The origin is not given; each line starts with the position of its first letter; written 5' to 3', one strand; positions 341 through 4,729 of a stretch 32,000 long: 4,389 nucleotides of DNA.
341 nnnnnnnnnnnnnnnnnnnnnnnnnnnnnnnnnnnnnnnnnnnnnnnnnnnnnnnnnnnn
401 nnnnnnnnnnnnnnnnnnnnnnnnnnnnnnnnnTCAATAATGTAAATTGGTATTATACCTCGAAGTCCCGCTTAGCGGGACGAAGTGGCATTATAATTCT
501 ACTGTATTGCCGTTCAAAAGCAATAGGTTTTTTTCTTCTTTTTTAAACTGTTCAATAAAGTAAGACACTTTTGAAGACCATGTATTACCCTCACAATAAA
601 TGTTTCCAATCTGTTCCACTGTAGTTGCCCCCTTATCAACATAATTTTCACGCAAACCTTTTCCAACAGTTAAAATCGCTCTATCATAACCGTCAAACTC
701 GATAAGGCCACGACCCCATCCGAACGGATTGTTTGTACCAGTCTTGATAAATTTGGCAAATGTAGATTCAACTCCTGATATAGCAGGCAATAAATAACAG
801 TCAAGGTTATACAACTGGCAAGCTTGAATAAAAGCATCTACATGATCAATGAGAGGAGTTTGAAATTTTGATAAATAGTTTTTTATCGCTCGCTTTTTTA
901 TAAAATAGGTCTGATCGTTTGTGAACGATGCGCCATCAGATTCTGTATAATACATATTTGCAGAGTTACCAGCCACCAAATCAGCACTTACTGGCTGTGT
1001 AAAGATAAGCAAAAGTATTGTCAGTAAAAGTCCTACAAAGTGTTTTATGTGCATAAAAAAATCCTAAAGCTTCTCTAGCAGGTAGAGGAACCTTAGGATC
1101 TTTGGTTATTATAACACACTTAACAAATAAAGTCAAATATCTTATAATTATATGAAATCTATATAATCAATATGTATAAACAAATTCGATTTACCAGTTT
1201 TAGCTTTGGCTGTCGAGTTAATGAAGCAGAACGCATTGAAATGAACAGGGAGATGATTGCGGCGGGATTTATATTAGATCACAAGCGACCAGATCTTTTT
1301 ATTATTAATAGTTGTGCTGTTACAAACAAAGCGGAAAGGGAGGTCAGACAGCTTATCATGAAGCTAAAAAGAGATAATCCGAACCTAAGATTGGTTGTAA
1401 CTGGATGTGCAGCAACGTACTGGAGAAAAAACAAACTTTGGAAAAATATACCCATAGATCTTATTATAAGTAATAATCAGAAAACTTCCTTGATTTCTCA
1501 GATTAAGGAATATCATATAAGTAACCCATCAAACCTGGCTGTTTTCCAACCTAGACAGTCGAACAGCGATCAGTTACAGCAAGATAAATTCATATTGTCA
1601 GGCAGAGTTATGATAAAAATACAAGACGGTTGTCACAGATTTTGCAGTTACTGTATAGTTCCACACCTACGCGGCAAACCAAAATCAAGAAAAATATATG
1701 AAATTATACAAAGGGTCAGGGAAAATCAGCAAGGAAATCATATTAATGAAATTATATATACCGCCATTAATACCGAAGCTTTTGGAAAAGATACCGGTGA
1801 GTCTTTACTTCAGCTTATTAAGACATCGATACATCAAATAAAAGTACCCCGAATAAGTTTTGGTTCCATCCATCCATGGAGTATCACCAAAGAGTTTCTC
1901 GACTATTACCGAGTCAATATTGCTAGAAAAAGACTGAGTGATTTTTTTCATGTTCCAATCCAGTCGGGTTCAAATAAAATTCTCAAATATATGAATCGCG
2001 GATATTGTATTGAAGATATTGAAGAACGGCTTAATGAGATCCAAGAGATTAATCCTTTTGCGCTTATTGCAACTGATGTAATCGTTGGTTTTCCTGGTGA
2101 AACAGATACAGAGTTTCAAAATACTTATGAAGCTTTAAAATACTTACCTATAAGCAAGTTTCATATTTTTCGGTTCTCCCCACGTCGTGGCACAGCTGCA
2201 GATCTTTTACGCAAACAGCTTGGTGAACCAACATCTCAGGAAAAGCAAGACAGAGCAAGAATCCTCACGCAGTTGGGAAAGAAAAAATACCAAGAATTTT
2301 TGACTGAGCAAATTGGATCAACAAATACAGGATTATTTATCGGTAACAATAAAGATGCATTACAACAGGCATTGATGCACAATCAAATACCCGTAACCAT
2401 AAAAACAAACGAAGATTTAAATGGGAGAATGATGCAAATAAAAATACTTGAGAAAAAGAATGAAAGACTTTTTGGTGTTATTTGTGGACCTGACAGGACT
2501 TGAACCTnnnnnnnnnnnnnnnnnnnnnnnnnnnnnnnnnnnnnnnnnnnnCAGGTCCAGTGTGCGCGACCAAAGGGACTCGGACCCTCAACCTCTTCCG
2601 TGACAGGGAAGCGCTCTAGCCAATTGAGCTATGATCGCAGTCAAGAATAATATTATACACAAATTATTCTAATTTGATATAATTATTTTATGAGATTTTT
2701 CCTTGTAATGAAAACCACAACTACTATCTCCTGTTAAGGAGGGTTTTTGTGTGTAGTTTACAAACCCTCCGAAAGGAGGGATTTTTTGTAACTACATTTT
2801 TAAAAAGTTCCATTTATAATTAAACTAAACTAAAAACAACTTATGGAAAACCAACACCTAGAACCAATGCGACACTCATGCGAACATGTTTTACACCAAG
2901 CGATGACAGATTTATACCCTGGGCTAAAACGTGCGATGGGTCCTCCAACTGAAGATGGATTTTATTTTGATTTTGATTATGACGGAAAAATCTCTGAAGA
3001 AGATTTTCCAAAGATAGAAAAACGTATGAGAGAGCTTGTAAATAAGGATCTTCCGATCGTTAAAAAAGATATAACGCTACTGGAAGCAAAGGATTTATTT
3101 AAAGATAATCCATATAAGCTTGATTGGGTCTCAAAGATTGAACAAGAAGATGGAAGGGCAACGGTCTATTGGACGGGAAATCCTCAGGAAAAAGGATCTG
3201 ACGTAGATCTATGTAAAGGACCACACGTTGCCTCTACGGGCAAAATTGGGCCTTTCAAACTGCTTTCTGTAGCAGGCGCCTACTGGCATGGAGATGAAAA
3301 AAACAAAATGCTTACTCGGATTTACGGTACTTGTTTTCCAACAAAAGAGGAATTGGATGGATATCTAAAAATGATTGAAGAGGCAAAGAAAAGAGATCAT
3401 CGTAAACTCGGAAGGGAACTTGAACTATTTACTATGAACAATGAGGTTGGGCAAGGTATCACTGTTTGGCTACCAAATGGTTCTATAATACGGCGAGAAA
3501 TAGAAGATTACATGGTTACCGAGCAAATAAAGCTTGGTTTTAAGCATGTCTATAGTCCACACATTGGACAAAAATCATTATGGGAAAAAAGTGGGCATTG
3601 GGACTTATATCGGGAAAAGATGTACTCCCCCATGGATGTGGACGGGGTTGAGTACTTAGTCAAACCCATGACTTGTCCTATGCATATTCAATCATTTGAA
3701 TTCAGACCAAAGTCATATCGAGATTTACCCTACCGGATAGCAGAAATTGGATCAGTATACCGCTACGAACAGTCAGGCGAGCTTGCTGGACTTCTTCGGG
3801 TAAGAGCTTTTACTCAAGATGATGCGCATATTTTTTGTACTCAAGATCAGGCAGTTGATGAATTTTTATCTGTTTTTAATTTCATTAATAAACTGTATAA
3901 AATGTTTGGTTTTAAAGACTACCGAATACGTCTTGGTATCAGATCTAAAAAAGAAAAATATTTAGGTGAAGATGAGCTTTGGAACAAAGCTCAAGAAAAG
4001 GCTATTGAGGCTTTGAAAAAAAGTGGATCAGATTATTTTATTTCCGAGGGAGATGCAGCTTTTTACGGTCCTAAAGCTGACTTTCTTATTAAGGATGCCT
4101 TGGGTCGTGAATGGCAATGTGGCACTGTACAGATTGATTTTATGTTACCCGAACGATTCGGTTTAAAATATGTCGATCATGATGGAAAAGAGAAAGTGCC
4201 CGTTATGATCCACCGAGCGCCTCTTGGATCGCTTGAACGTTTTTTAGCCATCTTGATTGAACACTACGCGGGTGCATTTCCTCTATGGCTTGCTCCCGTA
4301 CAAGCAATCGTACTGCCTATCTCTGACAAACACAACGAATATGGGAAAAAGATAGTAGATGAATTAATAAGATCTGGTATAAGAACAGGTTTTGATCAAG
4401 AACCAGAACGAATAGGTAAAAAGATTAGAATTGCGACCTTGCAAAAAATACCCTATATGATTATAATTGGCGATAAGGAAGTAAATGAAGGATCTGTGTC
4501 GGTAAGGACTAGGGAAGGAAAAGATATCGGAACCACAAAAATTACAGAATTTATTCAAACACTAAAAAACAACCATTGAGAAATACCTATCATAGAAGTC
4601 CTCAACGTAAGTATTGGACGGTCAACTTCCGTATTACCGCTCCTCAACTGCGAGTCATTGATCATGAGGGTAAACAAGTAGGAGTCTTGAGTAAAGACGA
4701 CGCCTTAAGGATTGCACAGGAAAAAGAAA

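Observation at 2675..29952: Recurrent extended -10 / N6-8 / ATG geometry: first genes of transcription units look leaderless, and Shine-Dalgarno appears only at a few internal genes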

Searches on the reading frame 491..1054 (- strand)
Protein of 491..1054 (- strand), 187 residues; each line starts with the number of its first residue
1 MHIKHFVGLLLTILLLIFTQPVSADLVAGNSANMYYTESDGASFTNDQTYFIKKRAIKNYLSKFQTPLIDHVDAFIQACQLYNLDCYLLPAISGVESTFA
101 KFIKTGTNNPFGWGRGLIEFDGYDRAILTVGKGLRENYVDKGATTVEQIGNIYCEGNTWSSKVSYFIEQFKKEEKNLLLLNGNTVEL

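Call 55: search_protein_families(library=pfam, proteins=[window:491-1054:-], max_evalue=0.01)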
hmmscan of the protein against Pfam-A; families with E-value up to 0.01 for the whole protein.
window:491-1054:- (187 aa): 0 families

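Call 71: find_encoding_contigs(protein=window:491-1054:-, flank=10000, max_places=2)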
Protein window:491-1054:- (187 aa): 24 contigs read that carry it; 1 place shown.
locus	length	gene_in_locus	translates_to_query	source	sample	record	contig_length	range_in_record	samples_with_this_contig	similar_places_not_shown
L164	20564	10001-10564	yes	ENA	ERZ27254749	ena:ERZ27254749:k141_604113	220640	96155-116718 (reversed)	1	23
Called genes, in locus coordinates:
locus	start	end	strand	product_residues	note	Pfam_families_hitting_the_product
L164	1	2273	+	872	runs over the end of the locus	PF00912:Transgly, PF00905:Transpeptidase, PF17957:Big_7 (weak)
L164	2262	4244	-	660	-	PF03483:B3_4, PF03484:B5, PF17759:tRNA_synthFbeta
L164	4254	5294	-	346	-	PF02912:Phe_tRNA-synt_N, PF01409:tRNA-synt_2d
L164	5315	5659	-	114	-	PF00453:Ribosomal_L20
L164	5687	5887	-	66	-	PF01632:Ribosomal_L35p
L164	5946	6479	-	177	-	PF05198:IF3_N, PF00707:IF3_C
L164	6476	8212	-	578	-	PF07973:tRNA_SAD, PF00587:tRNA-synt_2b, PF03129:HGTP_anticodon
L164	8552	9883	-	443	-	PF00919:UPF0004, PF04055:Radical_SAM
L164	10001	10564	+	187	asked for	-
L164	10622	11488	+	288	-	PF05697:Trigger_N, PF05698:Trigger_C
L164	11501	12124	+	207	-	PF18904:DUF5660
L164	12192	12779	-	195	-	-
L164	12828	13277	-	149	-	PF08123:DOT1 (faint), PF02353:CMAS (weak), PF13847:Methyltransf_31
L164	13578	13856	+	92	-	PF01541:GIY-YIG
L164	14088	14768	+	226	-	PF01170:UPF0020 (faint)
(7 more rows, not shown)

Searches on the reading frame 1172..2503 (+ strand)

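Call 55: search_protein_families(library=pfam, proteins=[window:1172-2503:+], max_evalue=0.01)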
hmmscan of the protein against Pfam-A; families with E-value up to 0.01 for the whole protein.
window:1172-2503:+ (443 aa): 2 families
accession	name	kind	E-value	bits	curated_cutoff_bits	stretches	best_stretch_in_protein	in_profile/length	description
PF04055.27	Radical_SAM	-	1.3e-19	71.4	29.5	1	148-321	1-165/166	Radical SAM superfamily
PF00919.26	UPF0004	-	5.2e-17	62.1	27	1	10-99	5-97/98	Uncharacterized protein family UPF0004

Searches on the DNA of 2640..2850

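Call 64: search_rna_families(source=window, start=2640, end=2850, threshold=evalue, max_evalue=10)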
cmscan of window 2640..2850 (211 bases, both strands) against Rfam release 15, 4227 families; matches with E-value up to 10: 27.
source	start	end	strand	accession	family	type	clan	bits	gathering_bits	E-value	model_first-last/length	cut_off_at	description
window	2707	2789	+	RF01859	Phe_leader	Cis-reg; leader;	-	25.1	55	0.024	1-125/125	no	Phenylalanine leader peptide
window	2755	2821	-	RF02064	STnc370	Gene; sRNA;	-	21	54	1.4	1-71/71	no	Enterobacterial sRNA STnc370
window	2710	2790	+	RF02435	SpF41_sRNA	Gene; sRNA;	-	19.9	52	0.55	1-105/105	no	Streptococcus sRNA SpF41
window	2742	2829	+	RF00199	SL2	Gene;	CL00020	19.9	41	0.7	1-110/110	no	SL2 RNA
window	2773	2816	+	RF03996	mir-3012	Gene; miRNA;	-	18.2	90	0.6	1-68/68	no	mir-3012 microRNA precursor family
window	2801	2848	-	RF02396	sau-5949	Gene; sRNA;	-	17.3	56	2.1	1-59/59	no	Staphylococcus sRNA sau-5949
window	2787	2847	+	RF02414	rli60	Gene; sRNA;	-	16.6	60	7.8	1-191/191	no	Listeria sRNA rli60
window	2722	2850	-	RF01654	ceN82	Gene; snRNA; snoRNA; HACA-box;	-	16.5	80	2.3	1-135/135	no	Caenorhabditis snoRNA ceN82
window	2705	2786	+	RF02589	Spy779816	Gene; sRNA;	-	16.5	67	2.6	1-88/88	no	S. pyogenes small RNA 779816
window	2721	2785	+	RF00906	MIR1120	Gene; miRNA;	-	15.6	86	1.6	1-87/87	no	MIR1120/MIR1122 microRNA precursor family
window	2735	2821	+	RF01608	ceN102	Gene; snRNA; snoRNA; HACA-box;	-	15.6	50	4.4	1-142/142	no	Caenorhabditis snoRNA ceN80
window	2764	2808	-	RF02262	MAT2A_C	Cis-reg;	-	15.4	47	1.3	1-52/52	no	MAT2A 3'UTR stem loop C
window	2735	2850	+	RF01589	plasmodium_snoR11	Gene; snRNA; snoRNA; HACA-box;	-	15.1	80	5.3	1-122/207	3'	small nucleolar RNA snoR11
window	2724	2828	+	RF01492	rli28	Gene; sRNA;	-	15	45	8.4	48-155/186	no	Listeria sRNA rli28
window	2751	2850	+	RF04184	BTnc060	Gene; sRNA;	-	14.8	228.9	4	1-184/213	3'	Bacteroides sRNA BTnc060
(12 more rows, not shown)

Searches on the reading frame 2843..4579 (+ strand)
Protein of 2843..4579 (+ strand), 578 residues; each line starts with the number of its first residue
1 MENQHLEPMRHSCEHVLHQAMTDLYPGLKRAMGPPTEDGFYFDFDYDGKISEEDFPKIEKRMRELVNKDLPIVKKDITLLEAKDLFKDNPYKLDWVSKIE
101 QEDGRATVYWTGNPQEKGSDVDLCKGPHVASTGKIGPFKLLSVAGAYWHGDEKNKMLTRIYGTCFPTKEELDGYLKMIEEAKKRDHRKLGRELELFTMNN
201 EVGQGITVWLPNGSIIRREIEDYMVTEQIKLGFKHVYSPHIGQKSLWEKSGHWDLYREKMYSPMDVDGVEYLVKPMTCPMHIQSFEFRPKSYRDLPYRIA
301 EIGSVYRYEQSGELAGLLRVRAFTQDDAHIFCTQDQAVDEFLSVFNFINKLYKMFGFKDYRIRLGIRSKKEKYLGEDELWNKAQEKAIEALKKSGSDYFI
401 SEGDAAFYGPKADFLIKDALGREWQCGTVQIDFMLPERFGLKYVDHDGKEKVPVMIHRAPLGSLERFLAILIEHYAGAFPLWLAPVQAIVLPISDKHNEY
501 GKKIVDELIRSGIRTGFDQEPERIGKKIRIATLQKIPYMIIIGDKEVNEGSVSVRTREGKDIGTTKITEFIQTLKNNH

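Call 29: find_related_loci(query=window:2843-4579:+, collection=metagenome_contigs, flank=10000)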
Query window:2843-4579:+ (578 aa) in metagenome_contigs; peptide patterns used: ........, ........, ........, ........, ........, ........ (x = any residue, [..] = any of these).
600 stretches matched a pattern (row limit reached: there are more); 595 encode a relative of the query (tblastn E <= 1e-3); the best 80 are kept; 80 distinct loci.
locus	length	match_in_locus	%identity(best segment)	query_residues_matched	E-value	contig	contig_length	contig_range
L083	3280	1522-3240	67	6-575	0e+0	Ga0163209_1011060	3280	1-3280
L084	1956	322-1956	64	6-557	0e+0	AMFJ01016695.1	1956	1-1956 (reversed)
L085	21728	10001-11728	56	3-575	0e+0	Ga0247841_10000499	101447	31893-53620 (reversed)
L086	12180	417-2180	54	1-577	0e+0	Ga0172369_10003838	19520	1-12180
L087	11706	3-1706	57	17-577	0e+0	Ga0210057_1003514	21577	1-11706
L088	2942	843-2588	56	1-577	0e+0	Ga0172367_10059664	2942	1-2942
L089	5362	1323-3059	53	2-577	0e+0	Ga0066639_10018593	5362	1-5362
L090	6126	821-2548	53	2-575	0e+0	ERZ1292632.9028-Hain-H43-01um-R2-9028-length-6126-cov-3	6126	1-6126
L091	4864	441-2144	52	6-576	0e+0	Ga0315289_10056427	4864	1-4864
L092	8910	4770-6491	51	6-576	0e+0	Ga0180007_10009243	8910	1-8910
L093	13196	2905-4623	52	3-576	0e+0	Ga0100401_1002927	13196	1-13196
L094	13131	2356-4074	52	3-576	0e+0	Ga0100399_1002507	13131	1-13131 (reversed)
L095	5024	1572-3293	51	2-577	0e+0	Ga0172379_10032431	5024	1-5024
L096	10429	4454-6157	53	5-575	0e+0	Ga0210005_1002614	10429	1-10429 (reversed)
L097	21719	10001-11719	53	2-576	0e+0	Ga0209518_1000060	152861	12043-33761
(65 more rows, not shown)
